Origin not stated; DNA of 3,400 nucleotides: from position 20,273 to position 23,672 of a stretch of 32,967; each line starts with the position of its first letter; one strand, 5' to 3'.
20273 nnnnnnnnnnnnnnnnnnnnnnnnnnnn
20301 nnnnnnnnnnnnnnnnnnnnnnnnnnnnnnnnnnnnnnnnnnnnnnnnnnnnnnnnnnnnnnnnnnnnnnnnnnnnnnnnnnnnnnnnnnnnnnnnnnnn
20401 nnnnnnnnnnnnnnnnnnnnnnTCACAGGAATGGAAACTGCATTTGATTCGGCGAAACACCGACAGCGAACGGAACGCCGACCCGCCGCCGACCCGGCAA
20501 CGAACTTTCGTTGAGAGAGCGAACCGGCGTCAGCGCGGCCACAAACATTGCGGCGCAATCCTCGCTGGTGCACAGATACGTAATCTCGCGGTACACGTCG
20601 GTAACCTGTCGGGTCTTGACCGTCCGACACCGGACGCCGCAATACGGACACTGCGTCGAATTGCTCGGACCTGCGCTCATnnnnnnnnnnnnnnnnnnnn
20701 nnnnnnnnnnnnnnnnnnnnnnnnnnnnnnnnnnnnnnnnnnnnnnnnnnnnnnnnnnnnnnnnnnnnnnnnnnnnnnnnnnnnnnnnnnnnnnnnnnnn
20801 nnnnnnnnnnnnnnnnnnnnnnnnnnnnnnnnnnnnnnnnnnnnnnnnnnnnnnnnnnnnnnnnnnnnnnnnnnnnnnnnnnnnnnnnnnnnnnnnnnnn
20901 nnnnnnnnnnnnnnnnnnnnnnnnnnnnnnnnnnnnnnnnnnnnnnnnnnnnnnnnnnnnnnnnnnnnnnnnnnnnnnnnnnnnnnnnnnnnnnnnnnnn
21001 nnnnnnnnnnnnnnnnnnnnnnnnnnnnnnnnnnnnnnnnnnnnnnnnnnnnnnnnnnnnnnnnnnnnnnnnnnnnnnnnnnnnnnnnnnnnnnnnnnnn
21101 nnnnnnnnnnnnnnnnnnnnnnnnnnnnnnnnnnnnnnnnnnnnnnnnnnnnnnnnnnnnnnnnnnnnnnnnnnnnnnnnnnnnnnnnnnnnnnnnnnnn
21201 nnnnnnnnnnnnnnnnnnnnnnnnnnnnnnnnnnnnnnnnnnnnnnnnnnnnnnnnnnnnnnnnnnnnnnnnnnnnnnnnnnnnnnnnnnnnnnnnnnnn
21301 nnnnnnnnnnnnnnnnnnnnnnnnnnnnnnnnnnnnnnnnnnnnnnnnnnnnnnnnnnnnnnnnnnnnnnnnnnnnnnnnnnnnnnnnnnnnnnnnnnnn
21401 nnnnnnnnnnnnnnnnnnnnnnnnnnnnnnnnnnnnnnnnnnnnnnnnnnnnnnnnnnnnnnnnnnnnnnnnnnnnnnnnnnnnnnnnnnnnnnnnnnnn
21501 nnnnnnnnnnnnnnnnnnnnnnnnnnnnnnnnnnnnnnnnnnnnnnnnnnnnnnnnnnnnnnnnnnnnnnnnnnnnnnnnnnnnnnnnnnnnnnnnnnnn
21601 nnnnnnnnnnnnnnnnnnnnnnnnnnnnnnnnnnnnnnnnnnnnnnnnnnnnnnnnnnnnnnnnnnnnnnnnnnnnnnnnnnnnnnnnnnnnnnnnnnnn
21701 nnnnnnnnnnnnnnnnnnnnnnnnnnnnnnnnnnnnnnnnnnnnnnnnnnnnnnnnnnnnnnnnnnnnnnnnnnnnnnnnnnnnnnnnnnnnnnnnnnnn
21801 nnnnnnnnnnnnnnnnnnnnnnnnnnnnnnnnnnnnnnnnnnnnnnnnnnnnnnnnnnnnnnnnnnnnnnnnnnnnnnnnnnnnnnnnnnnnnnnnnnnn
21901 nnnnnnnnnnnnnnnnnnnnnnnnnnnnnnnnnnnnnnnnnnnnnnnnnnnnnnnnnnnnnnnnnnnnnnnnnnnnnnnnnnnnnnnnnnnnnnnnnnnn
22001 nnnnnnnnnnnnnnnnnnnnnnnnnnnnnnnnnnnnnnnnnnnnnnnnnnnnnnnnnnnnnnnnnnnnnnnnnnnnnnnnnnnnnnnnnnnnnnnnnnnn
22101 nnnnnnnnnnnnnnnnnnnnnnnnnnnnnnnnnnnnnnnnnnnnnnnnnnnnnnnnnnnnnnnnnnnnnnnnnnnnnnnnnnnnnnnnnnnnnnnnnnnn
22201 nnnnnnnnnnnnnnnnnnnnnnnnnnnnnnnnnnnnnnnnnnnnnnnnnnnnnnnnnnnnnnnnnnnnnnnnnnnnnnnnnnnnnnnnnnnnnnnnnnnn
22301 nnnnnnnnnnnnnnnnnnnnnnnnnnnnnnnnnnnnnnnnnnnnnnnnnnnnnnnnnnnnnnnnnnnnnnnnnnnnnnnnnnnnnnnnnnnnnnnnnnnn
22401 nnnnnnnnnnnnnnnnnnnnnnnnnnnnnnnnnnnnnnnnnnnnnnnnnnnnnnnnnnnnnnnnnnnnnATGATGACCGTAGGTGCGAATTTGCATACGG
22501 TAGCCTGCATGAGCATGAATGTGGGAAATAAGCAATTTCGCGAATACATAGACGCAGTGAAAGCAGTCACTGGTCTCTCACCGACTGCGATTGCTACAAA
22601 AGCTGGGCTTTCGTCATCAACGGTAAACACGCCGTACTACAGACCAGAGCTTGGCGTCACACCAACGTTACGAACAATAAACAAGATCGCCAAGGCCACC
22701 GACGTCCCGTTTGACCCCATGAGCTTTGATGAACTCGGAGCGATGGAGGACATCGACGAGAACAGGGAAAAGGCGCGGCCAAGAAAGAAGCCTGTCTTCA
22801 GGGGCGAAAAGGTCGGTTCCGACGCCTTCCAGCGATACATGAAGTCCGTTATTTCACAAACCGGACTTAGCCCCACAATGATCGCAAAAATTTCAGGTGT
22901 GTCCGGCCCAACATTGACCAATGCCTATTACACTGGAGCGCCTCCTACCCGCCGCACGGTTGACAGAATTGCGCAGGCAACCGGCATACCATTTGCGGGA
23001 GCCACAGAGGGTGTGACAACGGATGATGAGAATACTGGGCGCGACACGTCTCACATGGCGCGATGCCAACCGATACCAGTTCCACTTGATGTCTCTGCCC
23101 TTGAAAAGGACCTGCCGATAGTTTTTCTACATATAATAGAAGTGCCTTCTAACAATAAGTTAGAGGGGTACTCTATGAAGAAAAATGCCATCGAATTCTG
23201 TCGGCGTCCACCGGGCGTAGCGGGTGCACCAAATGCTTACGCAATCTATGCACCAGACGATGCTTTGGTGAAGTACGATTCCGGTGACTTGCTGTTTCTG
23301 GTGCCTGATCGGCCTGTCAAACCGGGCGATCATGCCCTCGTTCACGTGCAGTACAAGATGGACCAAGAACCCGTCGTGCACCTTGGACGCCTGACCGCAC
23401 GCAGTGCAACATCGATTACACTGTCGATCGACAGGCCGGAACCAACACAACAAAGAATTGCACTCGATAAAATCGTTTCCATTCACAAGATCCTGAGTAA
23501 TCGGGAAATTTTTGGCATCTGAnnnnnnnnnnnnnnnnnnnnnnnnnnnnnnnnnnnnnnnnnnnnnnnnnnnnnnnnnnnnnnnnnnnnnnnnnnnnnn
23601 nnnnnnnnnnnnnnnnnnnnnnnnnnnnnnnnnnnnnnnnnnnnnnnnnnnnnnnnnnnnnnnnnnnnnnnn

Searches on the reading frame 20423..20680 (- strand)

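Call 75: search_protein_families(library=pfam, proteins=[window:20423-20680:-], max_evalue=0.01)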
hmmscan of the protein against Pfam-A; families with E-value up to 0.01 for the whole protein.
window:20423-20680:- (85 aa): 1 family
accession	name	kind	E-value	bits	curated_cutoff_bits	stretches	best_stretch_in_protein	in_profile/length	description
PF04606.18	Ogr_Delta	-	4.1e-08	33.5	26.3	1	11-54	2-45/47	Ogr/Delta-like zinc finger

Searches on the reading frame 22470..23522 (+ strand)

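Call 7: search_protein_families(library=pfam, proteins=[window:22470-23522:+], max_evalue=0.01)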
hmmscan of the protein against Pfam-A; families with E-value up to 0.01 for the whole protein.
window:22470-23522:+ (350 aa): 4 families
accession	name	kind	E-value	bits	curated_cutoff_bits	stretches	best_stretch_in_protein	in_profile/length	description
PF01381.28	HTH_3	-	1.2e-05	25.7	23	0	60-82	30-53/55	Helix-turn-helix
PF13560.12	HTH_31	-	9.1e-05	23.1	27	0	130-173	12-56/64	Helix-turn-helix domain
PF13443.12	HTH_26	-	0.00012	22.7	22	0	36-80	11-53/63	Cro/C1-type HTH DNA-binding domain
PF21716.3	dnstrm_HI1420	-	0.0078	16.5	27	0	136-174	47-85/90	Probable addiction module antidote protein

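Call 50: search_protein_families(library=ncbifam, proteins=[window:22470-23522:+], max_evalue=0.01)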
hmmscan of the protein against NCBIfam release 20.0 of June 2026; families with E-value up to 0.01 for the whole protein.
window:22470-23522:+ (350 aa): 1 family
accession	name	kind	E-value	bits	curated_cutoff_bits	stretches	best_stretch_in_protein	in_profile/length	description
NF041951.1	phage_RstR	subfamily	0.0005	20.3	80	0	23-88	3-65/108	RstR family transcriptional repressor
